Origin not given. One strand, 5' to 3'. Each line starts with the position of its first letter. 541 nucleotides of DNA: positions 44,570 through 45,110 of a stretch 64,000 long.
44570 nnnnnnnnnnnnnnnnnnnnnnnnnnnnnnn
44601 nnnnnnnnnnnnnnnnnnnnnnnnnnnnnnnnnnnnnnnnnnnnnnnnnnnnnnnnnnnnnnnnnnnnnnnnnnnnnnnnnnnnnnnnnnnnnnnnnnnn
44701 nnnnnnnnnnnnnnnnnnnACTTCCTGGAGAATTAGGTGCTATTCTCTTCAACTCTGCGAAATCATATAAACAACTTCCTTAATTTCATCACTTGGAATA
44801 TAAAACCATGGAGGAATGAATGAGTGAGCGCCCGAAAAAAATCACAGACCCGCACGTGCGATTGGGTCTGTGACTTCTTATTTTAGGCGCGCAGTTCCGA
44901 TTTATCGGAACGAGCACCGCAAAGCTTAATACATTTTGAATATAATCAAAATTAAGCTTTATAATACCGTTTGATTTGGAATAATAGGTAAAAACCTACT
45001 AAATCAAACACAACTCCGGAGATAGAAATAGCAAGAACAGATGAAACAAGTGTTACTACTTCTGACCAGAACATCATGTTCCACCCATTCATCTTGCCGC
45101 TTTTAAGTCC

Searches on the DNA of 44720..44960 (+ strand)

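Call 56: search_rna_families(source=window, start=44720, end=44960, threshold=evalue, max_evalue=5)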
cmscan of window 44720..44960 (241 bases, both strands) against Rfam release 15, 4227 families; matches with E-value up to 5: 6.
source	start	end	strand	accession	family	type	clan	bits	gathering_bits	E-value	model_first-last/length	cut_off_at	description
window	44833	44905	-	RF02074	STnc240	Gene; sRNA;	-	17.4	55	3.7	1-77/77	no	Enterobacterial sRNA STnc240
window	44831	44915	+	RF01485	rli61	Cis-reg;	-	16.2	50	1.5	1-106/106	no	Listeria sRNA rli61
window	44722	44798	-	RF01179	snoU83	Gene; snRNA; snoRNA; CD-box;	-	16.1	50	3.8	1-84/84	no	Small nucleolar RNA U83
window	44896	44960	+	RF03550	mir-31_2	Gene; miRNA;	-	15.3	97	2.3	1-58/83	3'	mir-31_2 microRNA precursor family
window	44894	44918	-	RF01080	UPD-PKib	Cis-reg;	-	15.2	39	2.8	1-32/32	no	Pseudoknot of upstream pseudoknot domain (UPD) of the 3'UTR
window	44761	44825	-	RF00638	MIR159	Gene; miRNA;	-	12.1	74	1.8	64-131/196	no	MIR159 microRNA precursor family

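Call 63: search_dna_similar(query=window:44755-44835:+, collection=phages, mode=distant, max_evalue=1, max_rows=10)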
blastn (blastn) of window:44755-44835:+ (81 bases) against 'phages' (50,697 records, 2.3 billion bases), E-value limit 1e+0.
Records with a match: 6; places in all: 6; records where one place covers at least 80% of the query: 0.
Best place of each record, by identity: >=99% 4; 80-90% 2.
By first word of the organism name: Streptococcus 3; Pantoea 1; Erwinia 1; uncultured 1.
By host as written in the record: - 3; Pantoea agglomerans AUR 1; Erwinia amylovora 1; Streptococcus thermophilus 1.
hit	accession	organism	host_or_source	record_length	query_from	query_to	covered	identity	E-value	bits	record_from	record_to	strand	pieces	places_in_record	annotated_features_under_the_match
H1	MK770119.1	Pantoea phage vB_PagS_AAS21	Pantoea agglomerans AUR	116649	7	36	37%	86.7%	7e-1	37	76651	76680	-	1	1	hypothetical protein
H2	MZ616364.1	Erwinia phage KEY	Erwinia amylovora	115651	7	36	37%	86.7%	7e-1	37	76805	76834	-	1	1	hypothetical protein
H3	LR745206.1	uncultured phage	metagenomic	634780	23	43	26%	100.0%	2e-1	39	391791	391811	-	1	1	record has no annotation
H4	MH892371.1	Streptococcus phage SW25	Streptococcus thermophilus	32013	26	45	25%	100.0%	7e-1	37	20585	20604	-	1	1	DUF739 family protein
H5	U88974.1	Streptococcus phage 01205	-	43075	26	45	25%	100.0%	7e-1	37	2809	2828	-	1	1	ORF5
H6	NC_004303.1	Streptococcus phage 01205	-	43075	26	45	25%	100.0%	7e-1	37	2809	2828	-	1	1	ORF5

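Call 64: search_dna_similar(query=window:44755-44835:+, collection=plasmids, mode=distant, max_evalue=1, max_rows=10)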
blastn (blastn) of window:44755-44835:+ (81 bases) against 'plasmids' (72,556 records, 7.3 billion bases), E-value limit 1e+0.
Records with a match: 2; places in all: 2; records where one place covers at least 80% of the query: 0.
Best place of each record, by identity: 95-99% 1; 90-95% 1.
By first word of the organism name: Geoalkalibacter 1; Fulvitalea 1.
By predicted mobility (MOB-suite, as given by PLSDB): non-mobilizable 2.
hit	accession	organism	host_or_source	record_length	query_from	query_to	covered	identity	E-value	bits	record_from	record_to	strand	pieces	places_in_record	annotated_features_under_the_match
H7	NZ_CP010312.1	Geoalkalibacter subterraneus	-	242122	24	49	32%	92.3%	6e-1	39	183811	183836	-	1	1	Eco57I restriction-modification methylase domain-containing protein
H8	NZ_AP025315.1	Fulvitalea axinellae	-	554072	38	61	30%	95.8%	6e-1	40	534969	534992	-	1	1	none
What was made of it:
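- Tried and rejected: blastn (distant mode) of c3 against phages and plasmids gave only 20-30-nt chance matches (calls 63, 64).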
